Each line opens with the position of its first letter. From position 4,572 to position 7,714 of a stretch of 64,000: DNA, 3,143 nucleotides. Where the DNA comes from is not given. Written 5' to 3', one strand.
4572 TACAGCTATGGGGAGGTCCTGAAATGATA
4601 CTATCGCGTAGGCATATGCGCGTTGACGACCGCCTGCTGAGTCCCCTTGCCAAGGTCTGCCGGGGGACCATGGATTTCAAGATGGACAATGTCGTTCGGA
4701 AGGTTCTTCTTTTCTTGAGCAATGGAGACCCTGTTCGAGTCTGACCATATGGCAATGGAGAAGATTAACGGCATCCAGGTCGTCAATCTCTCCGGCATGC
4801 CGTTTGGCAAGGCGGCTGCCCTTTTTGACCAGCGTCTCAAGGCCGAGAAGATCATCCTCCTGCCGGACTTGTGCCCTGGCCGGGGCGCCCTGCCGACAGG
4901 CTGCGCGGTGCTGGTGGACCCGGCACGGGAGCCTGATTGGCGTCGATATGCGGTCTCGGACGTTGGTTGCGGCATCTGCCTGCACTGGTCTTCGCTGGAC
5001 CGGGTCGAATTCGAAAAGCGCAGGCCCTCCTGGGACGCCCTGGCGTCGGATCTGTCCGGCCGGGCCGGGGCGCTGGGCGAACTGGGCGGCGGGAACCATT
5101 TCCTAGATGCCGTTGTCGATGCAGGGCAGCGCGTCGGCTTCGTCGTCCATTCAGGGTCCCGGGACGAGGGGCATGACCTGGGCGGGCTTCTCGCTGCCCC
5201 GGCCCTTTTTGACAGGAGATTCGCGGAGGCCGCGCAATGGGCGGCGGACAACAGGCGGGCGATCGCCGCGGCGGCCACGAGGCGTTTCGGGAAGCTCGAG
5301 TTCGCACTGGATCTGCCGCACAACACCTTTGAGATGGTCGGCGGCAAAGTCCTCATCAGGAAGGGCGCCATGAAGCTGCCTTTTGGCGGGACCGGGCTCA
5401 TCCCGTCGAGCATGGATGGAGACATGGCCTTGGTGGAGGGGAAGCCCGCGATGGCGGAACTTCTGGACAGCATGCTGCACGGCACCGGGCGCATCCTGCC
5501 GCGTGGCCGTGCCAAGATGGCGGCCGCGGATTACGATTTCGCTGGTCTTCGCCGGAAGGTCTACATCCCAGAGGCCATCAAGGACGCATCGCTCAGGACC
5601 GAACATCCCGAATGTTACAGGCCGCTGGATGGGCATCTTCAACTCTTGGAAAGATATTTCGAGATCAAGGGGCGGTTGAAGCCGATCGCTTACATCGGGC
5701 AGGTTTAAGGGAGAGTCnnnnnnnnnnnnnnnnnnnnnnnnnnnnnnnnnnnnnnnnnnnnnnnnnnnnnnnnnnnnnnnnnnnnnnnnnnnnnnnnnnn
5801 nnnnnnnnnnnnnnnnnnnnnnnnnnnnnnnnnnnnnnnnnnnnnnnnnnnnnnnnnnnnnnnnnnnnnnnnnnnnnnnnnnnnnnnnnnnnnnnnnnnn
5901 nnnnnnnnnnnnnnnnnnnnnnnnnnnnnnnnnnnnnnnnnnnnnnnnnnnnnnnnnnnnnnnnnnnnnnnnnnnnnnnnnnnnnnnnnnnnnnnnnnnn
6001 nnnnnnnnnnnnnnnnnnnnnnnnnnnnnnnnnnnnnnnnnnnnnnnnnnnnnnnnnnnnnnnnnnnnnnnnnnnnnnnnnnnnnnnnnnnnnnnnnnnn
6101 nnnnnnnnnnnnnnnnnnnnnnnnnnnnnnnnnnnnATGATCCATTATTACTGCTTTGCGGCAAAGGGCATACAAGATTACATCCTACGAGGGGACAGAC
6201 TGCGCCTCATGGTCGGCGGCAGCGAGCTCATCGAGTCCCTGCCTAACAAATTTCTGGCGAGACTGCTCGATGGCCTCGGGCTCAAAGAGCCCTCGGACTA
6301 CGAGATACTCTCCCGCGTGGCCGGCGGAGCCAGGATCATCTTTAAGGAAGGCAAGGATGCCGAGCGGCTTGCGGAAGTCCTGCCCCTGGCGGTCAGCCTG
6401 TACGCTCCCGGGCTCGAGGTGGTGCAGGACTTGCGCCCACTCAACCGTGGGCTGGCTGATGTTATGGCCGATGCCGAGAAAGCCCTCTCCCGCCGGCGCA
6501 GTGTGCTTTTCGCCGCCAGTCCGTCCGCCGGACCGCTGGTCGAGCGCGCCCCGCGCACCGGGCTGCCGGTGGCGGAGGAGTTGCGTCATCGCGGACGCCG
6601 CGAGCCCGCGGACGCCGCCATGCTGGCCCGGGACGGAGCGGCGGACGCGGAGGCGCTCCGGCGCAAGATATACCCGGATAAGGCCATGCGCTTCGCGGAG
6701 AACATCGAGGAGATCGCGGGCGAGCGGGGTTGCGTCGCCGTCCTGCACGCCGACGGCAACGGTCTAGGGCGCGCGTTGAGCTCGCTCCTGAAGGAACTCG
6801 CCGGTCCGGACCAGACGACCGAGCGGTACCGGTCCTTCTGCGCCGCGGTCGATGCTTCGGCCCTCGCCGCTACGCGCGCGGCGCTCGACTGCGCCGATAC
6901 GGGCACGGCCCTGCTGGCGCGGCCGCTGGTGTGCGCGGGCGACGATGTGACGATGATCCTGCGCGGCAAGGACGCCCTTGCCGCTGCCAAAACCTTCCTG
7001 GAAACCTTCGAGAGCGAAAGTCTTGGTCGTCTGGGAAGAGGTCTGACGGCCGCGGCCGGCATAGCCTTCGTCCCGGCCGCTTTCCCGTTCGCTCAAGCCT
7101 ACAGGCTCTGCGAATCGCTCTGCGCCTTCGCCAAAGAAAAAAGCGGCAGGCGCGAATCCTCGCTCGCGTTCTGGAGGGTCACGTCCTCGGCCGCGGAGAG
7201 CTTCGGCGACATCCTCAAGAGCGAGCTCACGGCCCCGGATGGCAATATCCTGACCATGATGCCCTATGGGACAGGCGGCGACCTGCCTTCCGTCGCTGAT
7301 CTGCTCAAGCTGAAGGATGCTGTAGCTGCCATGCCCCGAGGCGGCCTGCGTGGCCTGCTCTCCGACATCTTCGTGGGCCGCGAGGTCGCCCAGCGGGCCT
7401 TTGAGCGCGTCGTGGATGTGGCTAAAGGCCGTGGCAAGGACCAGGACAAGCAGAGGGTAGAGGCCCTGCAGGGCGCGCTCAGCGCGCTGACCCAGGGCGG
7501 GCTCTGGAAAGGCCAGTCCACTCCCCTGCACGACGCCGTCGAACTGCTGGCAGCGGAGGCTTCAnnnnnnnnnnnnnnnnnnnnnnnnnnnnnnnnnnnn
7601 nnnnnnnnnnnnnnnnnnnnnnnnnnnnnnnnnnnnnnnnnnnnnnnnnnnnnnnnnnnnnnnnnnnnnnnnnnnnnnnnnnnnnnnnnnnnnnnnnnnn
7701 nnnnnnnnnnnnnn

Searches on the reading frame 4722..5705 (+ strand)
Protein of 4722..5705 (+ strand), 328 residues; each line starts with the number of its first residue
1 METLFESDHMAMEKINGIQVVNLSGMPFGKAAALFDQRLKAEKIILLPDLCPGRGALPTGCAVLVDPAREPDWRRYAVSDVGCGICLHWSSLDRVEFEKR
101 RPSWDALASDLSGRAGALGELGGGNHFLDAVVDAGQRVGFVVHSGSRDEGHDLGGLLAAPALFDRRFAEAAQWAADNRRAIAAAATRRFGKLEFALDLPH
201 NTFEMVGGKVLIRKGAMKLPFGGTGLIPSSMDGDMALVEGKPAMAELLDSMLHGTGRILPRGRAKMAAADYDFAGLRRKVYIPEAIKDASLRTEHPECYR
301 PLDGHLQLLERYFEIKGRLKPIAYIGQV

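Call 8: search_protein_families(library=padloc, proteins=[window:4722-5705:+], max_evalue=0.1)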
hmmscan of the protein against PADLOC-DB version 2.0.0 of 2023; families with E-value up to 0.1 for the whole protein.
window:4722-5705:+ (328 aa): 0 families

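Call 77: search_protein_families(library=pfam, proteins=[window:4722-5705:+], max_evalue=0.001)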
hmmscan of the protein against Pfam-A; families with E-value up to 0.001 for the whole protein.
window:4722-5705:+ (328 aa): 1 family
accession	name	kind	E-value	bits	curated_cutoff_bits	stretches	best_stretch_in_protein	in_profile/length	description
PF01139.22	RtcB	-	1.2e-19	71.3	27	2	168-323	238-422/426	tRNA-splicing ligase RtcB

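Call 79: search_protein_families(library=ncbifam, proteins=[window:4722-5705:+], max_evalue=0.001)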
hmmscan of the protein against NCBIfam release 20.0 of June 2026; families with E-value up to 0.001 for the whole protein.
window:4722-5705:+ (328 aa): 4 families
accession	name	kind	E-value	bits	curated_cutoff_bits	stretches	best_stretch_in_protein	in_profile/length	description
NF007153.0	PRK09588.1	equivalog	7.6e-17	61.3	407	1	42-312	40-356/379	RNA ligase RtcB family protein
NF052663.1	RtcB_rel_intein2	exception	7.5e-15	54.8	1050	2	211-319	514-618/626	intein-containing RctB family protein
TIGR03073.1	release_rtcB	hypoth_equivalog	1.2e-11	44.3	271.8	1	41-312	28-345/356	RNA ligase RtcB family protein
NF038162.1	RtcB_rel_intein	exception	7.7e-05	20.8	1150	0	224-307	854-939/961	intein-containing RtcB family protein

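Call 99: search_solved_structures(query=window:4722-5705:+, max_evalue=0.01, show_alignments=1)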
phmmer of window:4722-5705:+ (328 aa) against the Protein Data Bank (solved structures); distinct sequences matched with E-value up to 0.01: 3.
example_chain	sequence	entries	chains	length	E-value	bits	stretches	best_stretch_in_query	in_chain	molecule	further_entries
1uc2_A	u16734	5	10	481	0.0013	21.1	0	222-322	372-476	hypothetical protein PH1602 | tRNA-splicing ligase RtcB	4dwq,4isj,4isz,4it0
4dwr_B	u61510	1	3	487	0.0014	20.9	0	222-322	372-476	tRNA-splicing ligase RtcB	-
7lfq_A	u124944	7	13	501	0.0014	20.9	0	222-322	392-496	RNA-splicing ligase RtcB | tRNA-splicing ligase RtcB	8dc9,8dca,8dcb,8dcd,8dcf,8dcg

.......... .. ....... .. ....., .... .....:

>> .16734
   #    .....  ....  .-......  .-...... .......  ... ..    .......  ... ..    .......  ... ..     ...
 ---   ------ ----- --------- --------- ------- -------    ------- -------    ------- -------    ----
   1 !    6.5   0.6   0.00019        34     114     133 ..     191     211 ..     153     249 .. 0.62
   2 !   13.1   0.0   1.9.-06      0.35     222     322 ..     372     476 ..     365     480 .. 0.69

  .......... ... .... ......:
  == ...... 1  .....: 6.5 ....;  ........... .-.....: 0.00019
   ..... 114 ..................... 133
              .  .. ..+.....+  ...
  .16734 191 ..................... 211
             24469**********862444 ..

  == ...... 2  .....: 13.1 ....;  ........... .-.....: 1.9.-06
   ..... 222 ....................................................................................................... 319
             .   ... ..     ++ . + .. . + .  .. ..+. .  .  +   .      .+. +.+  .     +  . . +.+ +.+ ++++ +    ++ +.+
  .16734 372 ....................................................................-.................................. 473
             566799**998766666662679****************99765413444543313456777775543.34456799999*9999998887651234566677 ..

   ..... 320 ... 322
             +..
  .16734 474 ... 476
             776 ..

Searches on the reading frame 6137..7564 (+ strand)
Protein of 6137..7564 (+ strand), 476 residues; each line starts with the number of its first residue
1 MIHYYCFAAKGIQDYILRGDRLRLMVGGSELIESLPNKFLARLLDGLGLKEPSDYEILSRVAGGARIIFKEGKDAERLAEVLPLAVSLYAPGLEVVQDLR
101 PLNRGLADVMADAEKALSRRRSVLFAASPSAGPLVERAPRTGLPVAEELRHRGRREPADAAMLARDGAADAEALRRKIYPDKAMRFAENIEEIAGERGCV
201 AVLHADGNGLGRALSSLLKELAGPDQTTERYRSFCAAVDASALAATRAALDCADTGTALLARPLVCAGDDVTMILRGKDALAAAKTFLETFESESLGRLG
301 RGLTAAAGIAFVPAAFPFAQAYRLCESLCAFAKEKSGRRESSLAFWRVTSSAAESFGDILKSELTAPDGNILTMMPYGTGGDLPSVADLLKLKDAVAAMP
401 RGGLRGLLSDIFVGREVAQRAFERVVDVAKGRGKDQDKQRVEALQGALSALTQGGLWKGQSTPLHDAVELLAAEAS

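Call 6: search_protein_families(library=pfam, proteins=[window:6137-7564:+], max_evalue=0.1)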
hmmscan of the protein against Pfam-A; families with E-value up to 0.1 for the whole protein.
window:6137-7564:+ (476 aa): 1 family
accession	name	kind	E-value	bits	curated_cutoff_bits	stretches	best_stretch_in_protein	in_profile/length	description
PF22335.1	Cas10-Cmr2_palm2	-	2.8e-09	37.6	27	1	200-338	2-129/133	Cas10/Cmr2, second palm domain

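Call 7: search_protein_families(library=ncbifam, proteins=[window:6137-7564:+], max_evalue=0.1)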
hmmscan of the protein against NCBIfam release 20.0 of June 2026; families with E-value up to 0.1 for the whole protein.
window:6137-7564:+ (476 aa): 2 families
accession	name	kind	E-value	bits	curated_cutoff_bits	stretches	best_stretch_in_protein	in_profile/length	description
TIGR02577.1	cas_TM1794_Cmr2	equivalog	0.00012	21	79.4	1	189-333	349-509/510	type III-B CRISPR-associated protein Cas10/Cmr2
TIGR02578.2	cas_TM1811_Csm1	equivalog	0.016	13.9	170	1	268-348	570-647/753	type III-A CRISPR-associated protein Cas10/Csm1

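Call 8: search_protein_families(library=padloc, proteins=[window:6137-7564:+], max_evalue=0.1)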
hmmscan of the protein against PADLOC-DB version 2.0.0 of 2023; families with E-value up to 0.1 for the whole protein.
window:6137-7564:+ (476 aa): 14 families
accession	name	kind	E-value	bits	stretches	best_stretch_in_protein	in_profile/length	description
PDLC00919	Cas10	-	9.1e-62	207.5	1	2-377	3-412/414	Cas10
PDLC02058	Cas10d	-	4.6e-61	205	1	4-470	4-432/441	-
PDLC01529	Cas10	-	5.7e-61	204.9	1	4-377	3-368/370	CAS-III; effector_LS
PDLC02057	Cas10d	-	7.8e-52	175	1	9-471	9-454/462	-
PDLC01415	Cas10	-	4.4e-12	43.2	1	200-334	242-400/593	CAS-III; effector_LS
PDLC01292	Cas10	-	1.8e-10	38.9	1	187-339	252-384/387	CAS-III; effector_LS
PDLC01444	Cas10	-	3.9e-10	37.2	1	186-343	380-508/605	CAS-III; effector_LS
PDLC01422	Cas10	-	1.7e-09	35.2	1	179-354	256-414/519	CAS-III; effector_LS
PDLC02060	Cas10h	-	7.1e-07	26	1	304-336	397-429/576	-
PDLC00917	Cas10b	-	3.3e-05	21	1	189-333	349-509/510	"CRISPR-associated protein Cas10/Cmr2, subtype III-B"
PDLC02054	Cas10b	-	0.0011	15.9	1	184-335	263-398/537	-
PDLC01293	Cas10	-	0.0044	14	1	181-334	439-577/577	CAS-III; effector_LS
PDLC00916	Cas10a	-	0.006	13.5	1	268-334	587-650/650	"CRISPR-associated protein Cas10/Csm1, subtype III-A/MTUBE"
PDLC00384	SduA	-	0.0098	12.7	1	30-165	109-245/476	DUF4263 domain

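Call 95: search_solved_structures(query=window:6137-7564:+, max_evalue=1, show_alignments=2)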
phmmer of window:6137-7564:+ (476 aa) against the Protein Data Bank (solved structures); distinct sequences matched with E-value up to 1: 2.
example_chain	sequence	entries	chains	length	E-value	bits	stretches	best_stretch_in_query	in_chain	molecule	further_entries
8s9t_C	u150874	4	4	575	4.2e-19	71.8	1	50-335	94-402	Cas10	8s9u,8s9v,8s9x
8vd6_A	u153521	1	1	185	0.051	15.5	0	20-86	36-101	CAP REPEAT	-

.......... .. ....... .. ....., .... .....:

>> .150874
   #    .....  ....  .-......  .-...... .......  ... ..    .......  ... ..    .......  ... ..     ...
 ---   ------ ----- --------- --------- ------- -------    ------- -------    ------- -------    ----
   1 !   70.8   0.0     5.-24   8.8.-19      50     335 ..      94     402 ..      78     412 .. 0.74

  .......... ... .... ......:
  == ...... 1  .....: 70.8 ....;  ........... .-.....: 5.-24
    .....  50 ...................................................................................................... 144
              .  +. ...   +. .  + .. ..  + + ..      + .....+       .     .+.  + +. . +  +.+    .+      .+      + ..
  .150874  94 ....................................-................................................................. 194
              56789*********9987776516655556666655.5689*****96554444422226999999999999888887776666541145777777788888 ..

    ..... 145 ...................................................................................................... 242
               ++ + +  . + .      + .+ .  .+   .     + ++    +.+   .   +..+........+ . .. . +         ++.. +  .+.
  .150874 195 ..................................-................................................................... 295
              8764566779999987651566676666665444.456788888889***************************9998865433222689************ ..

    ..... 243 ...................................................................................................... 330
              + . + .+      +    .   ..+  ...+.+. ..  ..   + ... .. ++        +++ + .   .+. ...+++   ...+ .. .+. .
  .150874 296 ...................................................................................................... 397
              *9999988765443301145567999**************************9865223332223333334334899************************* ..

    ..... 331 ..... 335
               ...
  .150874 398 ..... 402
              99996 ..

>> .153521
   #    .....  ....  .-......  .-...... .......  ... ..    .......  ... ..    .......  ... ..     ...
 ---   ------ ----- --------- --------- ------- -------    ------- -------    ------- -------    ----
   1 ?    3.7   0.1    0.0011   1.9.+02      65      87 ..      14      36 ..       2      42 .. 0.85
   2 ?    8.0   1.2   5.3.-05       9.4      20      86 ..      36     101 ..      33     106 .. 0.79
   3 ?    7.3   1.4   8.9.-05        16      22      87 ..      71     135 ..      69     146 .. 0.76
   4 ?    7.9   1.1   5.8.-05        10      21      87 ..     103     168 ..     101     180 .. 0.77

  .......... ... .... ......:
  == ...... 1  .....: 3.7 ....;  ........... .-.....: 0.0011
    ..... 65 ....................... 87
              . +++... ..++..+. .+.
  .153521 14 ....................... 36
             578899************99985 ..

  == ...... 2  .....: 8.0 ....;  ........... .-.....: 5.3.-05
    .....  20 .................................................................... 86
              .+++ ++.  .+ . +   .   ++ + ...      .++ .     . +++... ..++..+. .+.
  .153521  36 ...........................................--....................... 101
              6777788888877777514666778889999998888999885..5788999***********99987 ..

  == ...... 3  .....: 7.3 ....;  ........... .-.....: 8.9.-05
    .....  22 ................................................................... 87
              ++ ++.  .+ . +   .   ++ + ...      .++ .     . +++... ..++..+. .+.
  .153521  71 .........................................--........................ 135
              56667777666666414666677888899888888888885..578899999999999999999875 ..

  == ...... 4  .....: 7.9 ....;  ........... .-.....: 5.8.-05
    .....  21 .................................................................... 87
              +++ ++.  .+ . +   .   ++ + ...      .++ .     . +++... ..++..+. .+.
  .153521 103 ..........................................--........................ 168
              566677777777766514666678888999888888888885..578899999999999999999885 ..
